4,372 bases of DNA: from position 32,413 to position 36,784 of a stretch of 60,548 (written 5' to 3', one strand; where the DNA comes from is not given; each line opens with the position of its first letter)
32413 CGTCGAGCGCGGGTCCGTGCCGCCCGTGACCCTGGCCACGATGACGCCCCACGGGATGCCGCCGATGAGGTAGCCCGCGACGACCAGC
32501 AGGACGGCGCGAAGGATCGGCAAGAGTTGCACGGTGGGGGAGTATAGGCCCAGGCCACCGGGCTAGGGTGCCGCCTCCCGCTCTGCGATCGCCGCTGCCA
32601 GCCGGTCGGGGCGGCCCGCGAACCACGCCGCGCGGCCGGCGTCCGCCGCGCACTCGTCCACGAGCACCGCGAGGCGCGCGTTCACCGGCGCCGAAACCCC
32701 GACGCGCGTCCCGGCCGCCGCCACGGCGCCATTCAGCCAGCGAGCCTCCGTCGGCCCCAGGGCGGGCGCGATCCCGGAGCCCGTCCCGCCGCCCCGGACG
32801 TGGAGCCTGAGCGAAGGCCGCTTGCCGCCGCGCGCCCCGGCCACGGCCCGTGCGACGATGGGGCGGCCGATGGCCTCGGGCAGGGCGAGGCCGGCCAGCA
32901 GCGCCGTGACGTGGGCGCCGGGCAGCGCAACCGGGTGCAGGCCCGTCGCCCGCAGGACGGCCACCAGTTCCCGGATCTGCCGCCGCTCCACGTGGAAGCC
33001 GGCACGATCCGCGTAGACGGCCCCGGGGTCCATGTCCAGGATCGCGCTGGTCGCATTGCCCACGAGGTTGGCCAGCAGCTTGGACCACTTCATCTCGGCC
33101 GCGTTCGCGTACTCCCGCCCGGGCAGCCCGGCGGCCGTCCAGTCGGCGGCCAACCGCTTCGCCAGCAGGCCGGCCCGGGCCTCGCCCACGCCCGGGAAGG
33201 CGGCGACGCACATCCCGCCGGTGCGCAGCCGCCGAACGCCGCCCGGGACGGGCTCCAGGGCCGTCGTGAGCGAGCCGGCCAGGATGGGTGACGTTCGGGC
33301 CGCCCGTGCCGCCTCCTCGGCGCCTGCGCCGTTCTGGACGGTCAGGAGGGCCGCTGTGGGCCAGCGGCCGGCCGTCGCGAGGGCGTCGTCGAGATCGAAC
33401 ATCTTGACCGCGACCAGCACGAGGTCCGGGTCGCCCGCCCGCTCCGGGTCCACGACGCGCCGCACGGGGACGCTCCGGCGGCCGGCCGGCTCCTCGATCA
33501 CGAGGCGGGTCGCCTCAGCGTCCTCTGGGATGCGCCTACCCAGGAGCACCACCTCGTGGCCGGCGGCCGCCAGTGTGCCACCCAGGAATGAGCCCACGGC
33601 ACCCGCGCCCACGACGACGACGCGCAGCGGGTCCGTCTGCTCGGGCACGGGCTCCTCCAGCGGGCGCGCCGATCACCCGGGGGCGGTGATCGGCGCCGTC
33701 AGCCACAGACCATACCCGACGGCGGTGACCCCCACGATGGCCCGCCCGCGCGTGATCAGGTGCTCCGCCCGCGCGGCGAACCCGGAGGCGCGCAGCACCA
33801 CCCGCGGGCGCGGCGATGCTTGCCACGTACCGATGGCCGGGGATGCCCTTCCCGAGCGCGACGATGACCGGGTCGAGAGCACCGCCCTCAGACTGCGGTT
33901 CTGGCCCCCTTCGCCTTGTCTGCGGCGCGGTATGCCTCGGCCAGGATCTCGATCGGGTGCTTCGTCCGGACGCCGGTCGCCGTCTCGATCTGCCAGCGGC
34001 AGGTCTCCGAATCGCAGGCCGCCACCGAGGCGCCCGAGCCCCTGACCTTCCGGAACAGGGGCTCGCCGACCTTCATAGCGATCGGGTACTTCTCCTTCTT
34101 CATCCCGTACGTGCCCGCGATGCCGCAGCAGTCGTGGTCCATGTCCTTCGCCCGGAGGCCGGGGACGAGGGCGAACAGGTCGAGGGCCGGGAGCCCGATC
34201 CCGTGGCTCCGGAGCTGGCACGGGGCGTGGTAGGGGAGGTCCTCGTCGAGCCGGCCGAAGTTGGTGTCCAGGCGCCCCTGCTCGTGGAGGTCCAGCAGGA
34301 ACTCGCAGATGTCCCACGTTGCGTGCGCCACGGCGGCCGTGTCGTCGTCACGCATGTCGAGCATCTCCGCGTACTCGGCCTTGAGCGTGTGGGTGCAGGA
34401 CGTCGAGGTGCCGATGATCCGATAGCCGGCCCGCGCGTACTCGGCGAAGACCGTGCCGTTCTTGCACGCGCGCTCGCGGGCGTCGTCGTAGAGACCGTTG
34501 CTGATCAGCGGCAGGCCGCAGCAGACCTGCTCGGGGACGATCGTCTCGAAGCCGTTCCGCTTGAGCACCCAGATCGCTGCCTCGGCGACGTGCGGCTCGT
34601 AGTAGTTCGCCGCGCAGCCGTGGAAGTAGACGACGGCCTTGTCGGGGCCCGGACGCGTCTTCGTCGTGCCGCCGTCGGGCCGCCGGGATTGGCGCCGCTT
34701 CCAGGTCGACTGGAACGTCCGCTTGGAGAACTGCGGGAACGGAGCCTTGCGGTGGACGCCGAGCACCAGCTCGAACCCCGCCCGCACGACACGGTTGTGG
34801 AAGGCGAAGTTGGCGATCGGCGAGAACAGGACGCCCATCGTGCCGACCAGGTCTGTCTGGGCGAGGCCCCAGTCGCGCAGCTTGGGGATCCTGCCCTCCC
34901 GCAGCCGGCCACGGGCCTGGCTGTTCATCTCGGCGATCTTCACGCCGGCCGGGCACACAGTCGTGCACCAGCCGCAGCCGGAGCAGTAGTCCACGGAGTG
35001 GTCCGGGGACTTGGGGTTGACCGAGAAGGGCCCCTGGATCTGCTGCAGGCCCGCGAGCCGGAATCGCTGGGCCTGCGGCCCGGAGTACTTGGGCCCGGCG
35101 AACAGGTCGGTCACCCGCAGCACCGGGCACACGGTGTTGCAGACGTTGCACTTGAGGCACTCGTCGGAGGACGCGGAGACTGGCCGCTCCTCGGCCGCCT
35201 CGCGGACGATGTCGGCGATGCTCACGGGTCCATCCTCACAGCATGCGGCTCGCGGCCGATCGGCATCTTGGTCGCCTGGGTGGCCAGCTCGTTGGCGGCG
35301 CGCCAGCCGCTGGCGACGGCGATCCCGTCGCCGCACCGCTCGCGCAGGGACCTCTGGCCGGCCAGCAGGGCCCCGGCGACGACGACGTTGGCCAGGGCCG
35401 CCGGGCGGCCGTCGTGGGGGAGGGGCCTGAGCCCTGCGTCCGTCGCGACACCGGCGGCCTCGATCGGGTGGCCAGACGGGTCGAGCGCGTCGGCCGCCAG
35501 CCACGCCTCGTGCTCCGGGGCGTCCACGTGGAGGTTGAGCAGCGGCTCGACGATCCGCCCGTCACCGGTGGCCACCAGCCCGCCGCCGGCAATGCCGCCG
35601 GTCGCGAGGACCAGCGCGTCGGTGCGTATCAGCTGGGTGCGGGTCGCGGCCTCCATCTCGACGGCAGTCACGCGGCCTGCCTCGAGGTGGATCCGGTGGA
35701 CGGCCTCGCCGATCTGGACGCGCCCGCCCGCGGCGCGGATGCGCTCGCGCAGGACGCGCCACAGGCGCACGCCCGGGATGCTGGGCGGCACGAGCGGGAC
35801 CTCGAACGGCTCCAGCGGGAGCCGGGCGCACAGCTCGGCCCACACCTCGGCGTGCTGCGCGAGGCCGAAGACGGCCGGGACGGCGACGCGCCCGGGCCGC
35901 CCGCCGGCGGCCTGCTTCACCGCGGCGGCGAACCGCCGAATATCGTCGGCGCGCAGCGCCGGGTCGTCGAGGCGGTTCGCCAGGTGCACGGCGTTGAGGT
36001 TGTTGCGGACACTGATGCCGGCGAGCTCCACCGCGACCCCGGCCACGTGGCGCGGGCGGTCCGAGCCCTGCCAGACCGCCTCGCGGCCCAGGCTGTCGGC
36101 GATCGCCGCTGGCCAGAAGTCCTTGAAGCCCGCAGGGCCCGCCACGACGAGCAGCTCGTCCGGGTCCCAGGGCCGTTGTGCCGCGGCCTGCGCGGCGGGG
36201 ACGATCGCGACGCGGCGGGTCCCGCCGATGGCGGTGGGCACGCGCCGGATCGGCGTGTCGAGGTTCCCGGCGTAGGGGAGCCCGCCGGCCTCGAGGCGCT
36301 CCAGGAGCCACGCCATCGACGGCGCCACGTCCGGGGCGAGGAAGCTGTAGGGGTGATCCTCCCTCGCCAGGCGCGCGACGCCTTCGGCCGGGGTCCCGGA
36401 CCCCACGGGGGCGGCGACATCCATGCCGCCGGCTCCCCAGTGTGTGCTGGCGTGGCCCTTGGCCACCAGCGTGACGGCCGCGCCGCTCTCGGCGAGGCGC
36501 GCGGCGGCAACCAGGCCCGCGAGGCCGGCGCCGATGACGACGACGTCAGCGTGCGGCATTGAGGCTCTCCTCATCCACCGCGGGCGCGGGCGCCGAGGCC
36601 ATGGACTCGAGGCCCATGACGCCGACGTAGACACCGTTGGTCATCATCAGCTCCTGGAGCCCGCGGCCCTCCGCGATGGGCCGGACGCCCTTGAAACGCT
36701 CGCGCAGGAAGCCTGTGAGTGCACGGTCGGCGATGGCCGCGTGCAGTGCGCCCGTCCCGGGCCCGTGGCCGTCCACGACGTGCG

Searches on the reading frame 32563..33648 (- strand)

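Call 53: search_protein_families(library=pfam, proteins=[window:32563-33648:-], max_evalue=0.001)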
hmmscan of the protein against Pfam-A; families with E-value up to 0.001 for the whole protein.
window:32563-33648:- (361 aa): 3 families
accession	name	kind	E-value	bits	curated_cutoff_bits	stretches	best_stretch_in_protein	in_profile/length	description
PF02558.23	ApbA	-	5.6e-22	78.4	22.2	1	10-133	1-129/150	Ketopantoate reductase PanE/ApbA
PF08546.17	ApbA_C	-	1.2e-14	55.2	22.7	2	184-240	3-56/125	Ketopantoate reductase PanE/ApbA C terminal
PF03807.23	F420_oxidored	-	4.5e-07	30.8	21.6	1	9-102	1-89/94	NADP oxidoreductase coenzyme F420-dependent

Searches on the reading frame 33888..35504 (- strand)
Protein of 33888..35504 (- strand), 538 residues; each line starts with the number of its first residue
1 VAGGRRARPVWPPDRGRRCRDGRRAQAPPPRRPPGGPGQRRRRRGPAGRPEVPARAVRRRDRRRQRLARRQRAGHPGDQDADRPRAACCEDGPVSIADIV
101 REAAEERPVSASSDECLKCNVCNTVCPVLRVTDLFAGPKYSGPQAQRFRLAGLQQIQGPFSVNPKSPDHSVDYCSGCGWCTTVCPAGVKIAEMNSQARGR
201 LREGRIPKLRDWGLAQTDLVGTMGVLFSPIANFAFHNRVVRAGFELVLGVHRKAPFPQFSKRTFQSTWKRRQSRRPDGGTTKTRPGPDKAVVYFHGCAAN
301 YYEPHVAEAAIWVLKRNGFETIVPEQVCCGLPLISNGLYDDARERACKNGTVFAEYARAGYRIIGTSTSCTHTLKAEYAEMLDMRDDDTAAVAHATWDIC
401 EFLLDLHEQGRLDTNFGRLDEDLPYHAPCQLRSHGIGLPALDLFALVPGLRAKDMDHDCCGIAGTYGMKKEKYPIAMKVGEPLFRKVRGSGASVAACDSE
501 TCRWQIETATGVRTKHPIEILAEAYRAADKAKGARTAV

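Call 53: search_protein_families(library=pfam, proteins=[window:33888-35504:-], max_evalue=0.001)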
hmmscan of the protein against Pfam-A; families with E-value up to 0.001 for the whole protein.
window:33888-35504:- (538 aa): 12 families
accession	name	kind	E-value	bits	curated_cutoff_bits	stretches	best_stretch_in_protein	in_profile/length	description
PF02754.22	CCG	-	2.7e-15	56.7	20.6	2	291-375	1-85/85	Cysteine-rich domain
PF13183.11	Fer4_8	-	1.1e-12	48.8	27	1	113-188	2-68/68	4Fe-4S dicluster domain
PF13237.11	Fer4_10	-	1.5e-08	34.9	25.5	1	171-196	6-34/53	4Fe-4S dicluster domain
PF14697.11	Fer4_21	-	3.4e-06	27.5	35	0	93-129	19-54/59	4Fe-4S dicluster domain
PF00037.32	Fer4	-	6.9e-06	26.1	21.1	1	171-188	5-22/24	4Fe-4S binding domain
PF12838.12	Fer4_7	-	1.3e-05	26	27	0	165-188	29-52/52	4Fe-4S dicluster domain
PF13534.11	Fer4_17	-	3.6e-05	24.7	22.2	1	115-188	1-60/61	4Fe-4S dicluster domain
PF12837.12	Fer4_6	-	0.0001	22.5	25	0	168-188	3-23/24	4Fe-4S binding domain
PF13187.11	Fer4_9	-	0.00017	22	27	0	173-195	1-23/52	4Fe-4S dicluster domain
PF13746.11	Fer4_18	-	0.00026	21.6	27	0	108-128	53-73/114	4Fe-4S dicluster domain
PF13484.11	Fer4_16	-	0.00031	21.9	30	0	172-186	51-65/66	4Fe-4S double cluster binding domain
PF25160.1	LdpA_Fe-S-bd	-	0.00085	19.5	27.6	0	172-187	26-41/49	LdpA Fe-S cluster-binding domain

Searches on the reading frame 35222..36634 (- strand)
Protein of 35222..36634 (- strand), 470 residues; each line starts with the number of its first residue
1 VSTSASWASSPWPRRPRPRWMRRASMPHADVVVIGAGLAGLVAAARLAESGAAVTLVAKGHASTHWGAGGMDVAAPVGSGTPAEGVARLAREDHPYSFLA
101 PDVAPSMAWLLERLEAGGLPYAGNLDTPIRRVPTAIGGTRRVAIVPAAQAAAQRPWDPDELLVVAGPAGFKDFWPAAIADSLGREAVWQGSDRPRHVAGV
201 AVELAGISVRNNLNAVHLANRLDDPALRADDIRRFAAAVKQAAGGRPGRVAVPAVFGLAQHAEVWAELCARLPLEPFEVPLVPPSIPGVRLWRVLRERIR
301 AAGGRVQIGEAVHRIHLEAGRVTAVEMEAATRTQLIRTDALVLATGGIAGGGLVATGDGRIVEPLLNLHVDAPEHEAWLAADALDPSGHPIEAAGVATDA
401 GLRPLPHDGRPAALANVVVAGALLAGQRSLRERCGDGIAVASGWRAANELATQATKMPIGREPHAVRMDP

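Call 53: search_protein_families(library=pfam, proteins=[window:35222-36634:-], max_evalue=0.001)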
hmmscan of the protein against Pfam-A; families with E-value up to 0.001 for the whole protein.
window:35222-36634:- (470 aa): 8 families
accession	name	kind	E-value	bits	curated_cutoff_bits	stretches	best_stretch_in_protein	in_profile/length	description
PF00890.30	FAD_binding_2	-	3.9e-33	115.7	20.4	1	30-435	1-411/414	FAD binding domain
PF01266.30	DAO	-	1.6e-10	41.5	27.9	1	30-71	1-45/353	FAD dependent oxidoreductase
PF03486.20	HI0933_like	-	7.1e-09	35.9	50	0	30-61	2-33/244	HI0933-like protein Rossmann domain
PF07992.20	Pyr_redox_2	-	2.7e-07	30.8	26.1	1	30-61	2-34/291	Pyridine nucleotide-disulphide oxidoreductase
PF13450.12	NAD_binding_8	-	6.1e-05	23.7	21.9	1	33-60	1-28/68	NAD(P)-binding Rossmann-like domain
PF01494.25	FAD_binding_3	-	8.2e-05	22.4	22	1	29-61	2-34/349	FAD binding domain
PF01134.28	GIDA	-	0.00054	19.6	22.1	1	30-59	1-30/391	Glucose inhibited division protein A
PF05834.18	Lycopene_cycl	-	0.00087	18.9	23.4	0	30-60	1-33/380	Lycopene cyclase protein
